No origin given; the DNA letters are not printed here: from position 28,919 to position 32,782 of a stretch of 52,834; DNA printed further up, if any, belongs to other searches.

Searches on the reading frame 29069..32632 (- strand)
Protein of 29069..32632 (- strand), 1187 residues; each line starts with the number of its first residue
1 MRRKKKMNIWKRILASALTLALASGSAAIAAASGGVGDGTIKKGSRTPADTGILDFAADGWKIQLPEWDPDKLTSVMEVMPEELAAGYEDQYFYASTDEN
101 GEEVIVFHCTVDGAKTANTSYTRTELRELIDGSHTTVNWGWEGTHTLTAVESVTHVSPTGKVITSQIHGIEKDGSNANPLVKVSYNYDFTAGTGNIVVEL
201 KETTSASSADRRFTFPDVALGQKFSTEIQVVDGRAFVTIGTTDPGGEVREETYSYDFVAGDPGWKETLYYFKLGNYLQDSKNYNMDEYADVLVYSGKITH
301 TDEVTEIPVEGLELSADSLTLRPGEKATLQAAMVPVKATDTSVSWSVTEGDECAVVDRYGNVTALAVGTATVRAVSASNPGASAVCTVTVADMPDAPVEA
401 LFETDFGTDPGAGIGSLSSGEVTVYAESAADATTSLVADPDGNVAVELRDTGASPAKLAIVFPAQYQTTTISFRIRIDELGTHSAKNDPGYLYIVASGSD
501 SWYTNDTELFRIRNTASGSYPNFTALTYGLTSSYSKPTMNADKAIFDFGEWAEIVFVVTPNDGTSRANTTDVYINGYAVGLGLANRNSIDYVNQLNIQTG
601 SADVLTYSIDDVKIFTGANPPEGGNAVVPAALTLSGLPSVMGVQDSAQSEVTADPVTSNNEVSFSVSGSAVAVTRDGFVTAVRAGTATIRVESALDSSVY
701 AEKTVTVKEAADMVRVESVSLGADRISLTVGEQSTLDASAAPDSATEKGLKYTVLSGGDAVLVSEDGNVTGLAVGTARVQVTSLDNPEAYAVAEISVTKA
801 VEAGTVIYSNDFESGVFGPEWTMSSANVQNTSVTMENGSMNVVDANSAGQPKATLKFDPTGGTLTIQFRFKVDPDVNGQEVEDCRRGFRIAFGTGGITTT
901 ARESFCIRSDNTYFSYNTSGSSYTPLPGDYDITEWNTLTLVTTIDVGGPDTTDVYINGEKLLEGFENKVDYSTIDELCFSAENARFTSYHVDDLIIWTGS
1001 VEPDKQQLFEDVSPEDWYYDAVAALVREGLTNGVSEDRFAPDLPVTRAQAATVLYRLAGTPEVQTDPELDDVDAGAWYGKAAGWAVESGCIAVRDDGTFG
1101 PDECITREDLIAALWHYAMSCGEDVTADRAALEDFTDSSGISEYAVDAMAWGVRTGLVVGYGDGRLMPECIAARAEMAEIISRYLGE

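Call 46: search_protein_families(library=pfam, proteins=[window:29069-32632:-], max_evalue=0.00001)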
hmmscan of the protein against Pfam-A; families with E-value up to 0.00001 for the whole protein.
window:29069-32632:- (1187 aa): 3 families
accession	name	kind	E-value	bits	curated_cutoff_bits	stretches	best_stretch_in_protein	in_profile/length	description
PF08787.18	Alginate_lyase2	-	2.2e-46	158.9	29.7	1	59-300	4-225/225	Alginate lyase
PF00395.25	SLH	-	1.5e-29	102.2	20.8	2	1009-1051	2-44/44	S-layer homology domain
PF02368.24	Big_2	-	1.9e-20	73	22.8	2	309-383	2-76/79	Bacterial Ig-like domain (group 2)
